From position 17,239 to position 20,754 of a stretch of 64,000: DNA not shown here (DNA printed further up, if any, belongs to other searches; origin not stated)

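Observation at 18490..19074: Complete GNAT acetyltransferase module inserted in-frame inside isoleucyl-tRNA synthetase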

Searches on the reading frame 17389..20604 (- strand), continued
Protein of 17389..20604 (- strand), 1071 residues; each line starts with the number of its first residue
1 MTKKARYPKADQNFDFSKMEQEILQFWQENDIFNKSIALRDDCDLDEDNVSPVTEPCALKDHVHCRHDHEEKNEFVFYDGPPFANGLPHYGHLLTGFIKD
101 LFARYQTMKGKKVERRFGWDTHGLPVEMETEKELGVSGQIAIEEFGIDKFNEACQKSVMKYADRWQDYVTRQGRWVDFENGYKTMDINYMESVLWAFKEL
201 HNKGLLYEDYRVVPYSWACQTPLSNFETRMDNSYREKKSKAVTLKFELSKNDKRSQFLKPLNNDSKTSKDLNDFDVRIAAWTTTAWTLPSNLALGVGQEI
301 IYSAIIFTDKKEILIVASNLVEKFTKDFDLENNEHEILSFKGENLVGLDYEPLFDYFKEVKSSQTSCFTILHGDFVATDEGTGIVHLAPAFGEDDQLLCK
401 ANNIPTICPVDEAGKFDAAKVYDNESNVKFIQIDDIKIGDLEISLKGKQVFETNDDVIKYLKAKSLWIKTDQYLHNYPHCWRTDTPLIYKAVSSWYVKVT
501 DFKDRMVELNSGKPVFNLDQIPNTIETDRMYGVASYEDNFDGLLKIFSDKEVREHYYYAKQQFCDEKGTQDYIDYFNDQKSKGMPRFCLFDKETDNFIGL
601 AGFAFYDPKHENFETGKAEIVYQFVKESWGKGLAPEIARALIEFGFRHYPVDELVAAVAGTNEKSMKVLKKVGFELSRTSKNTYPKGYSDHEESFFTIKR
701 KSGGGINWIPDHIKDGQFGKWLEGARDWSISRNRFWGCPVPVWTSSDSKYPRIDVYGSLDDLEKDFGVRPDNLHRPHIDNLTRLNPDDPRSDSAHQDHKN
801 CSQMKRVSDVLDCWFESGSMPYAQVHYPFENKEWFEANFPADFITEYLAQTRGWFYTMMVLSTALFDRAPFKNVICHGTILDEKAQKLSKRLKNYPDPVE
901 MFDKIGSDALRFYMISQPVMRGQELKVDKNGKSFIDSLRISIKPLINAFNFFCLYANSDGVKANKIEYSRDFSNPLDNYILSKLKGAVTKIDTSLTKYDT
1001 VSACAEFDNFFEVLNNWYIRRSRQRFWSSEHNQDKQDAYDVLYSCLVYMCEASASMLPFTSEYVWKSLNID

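Call 24: list_cluster_members(proteins=[window:17389-20604:-, P0001, P0002, P0030, P0007])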
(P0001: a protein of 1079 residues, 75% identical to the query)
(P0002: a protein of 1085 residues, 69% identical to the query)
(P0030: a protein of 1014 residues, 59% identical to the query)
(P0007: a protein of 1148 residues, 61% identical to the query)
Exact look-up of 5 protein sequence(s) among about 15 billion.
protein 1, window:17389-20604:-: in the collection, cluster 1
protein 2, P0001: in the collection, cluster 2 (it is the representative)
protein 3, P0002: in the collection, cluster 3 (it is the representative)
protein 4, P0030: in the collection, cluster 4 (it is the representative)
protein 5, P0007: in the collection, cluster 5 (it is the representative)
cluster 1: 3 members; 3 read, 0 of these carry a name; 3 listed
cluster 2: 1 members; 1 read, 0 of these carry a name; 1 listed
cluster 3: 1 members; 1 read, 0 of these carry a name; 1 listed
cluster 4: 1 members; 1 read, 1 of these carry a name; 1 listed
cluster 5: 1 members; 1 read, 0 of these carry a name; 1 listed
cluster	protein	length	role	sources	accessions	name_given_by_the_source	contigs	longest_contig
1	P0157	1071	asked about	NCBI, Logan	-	-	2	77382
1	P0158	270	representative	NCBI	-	-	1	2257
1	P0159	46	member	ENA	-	-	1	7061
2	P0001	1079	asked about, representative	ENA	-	-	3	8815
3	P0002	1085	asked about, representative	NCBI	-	-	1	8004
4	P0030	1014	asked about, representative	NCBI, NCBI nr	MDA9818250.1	GNAT family N-acetyltransferase [Flavobacteriaceae bacterium]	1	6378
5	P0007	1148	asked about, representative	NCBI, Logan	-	-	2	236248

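Call 60: predict_structure(alignment_id=A2)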
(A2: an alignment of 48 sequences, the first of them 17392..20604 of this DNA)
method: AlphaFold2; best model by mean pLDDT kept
length: 1071 residues; sequences in the alignment: 48
mean_pLDDT: 71.0   pTM: 0.49
mean pLDDT of the five models: 71.0, 68.8, 68.5, 67.5, 64.4
residues with pLDDT >= 90: 248; 70-90: 401; 50-70: 169; < 50: 253
segments of 3 or more residues with pLDDT < 50: 44-72, 78-95, 115-124, 169-193, 207-223, 474-510, 704-739, 809-851, 864-891, 920-924
pLDDT, mean of each block of 10 residues (from residue 1): 69 82 78 59 41 40 41 50 38 53 74 49 52 57 59 68 57 37 35 53 53 47 52 56 87 87 78 90 76 89 90 90 80 84 93 83 81 80 79 74 79 73 72 77 81 82 84 49 34 28 42 73 93 92 91 80 87 91 94 94 91 88 90 93 92 90 91 93 83 90 45 46 37 34 78 68 82 65 87 87 71 33 36 41 38 56 45 40 40 62 79 73 57 86 94 90 84 90 93 84 93 92 87 92 95 89 87 55
secondary structure, 60 per line:
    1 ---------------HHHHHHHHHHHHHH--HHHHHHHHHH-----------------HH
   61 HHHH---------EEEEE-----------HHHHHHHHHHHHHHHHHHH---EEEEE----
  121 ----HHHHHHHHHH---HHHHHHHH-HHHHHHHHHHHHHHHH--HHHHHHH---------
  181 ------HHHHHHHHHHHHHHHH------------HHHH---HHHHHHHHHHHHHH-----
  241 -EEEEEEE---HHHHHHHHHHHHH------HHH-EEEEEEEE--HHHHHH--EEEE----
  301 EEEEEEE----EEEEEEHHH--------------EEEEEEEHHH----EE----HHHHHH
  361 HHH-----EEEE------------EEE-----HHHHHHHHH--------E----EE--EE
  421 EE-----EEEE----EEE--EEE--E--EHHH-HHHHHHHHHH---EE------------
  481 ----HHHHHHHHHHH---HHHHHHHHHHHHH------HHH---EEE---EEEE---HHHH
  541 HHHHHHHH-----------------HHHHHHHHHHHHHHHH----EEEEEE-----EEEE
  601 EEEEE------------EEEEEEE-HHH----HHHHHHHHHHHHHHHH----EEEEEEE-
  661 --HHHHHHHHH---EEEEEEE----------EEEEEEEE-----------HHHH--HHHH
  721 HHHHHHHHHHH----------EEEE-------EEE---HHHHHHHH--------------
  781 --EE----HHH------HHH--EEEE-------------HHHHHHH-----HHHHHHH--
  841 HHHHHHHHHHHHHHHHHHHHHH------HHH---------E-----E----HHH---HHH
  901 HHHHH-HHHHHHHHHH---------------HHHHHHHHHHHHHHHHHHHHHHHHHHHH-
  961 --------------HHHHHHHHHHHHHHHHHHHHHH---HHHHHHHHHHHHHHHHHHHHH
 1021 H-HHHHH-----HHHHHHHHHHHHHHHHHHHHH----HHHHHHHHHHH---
elements in order (helices of 4 or more, strands of 3 or more residues): H16-29 H32-41 H59-64 E74-78 H90-108 E112-116 H125-134 H138-145 H147-162 H165-171 H187-202 H215-218 H222-235 E242-248 H252-264 E275-282 H285-290 E293-296 E301-307 E312-317 E335-341 H355-363 E369-372 E385-387 H393-401 E419-422 E428-431 E436-438 E441-443 H454-463 H485-495 H499-511 E524-526 E530-533 H537-548 H566-581 E586-591 E597-605 E618-624 H633-648 E653-659 H663-671 E675-681 E692-699 H711-714 H717-731 E742-745 E753-755 H759-766 E803-806 H820-826 H832-838 H841-862 H898-905 H907-916 H932-959 H975-996 H1000-1021 H1023-1027 H1033-1053 H1058-1068

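Call 64: find_encoding_contigs(protein=window:17389-20604:-, flank=3000, max_places=4)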
Protein window:17389-20604:- (1071 aa): 2 contigs read that carry it; 2 places shown.
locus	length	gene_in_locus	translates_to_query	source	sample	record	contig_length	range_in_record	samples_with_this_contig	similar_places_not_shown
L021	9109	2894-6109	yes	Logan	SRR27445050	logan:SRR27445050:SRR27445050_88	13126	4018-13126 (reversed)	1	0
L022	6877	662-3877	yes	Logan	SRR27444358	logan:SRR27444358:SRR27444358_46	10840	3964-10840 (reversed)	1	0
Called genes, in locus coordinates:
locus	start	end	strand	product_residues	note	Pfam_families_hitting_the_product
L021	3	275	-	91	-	?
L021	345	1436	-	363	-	PF05222:AlaDh_PNT_N, PF01262:AlaDh_PNT_C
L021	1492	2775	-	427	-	PF03447:NAD_binding_3, PF00742:Homoserine_dh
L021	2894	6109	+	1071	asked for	PF00133:tRNA-synt_1, PF09334:tRNA-synt_1g, PF13302:Acetyltransf_3, PF00583:Acetyltransf_1 (weak), PF13420:Acetyltransf_4, PF00133:tRNA-synt_1, PF08264:Anticodon_1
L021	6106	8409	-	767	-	PF03772:Competence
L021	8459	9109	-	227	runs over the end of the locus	PF00929:RNase_T, PF16473:Rv2179c-like (weak)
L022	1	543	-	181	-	?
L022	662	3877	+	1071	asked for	PF00133:tRNA-synt_1, PF09334:tRNA-synt_1g, PF13302:Acetyltransf_3, PF00583:Acetyltransf_1 (weak), PF13420:Acetyltransf_4, PF00133:tRNA-synt_1, PF08264:Anticodon_1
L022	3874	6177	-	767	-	PF03772:Competence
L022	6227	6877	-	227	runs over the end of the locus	PF00929:RNase_T, PF16473:Rv2179c-like (weak)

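Call 66: search_protein_families(library=padloc, proteins=[window:17389-20604:-], max_evalue=0.01)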
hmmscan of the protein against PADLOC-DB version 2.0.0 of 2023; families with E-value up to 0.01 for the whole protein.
window:17389-20604:- (1071 aa): 0 families
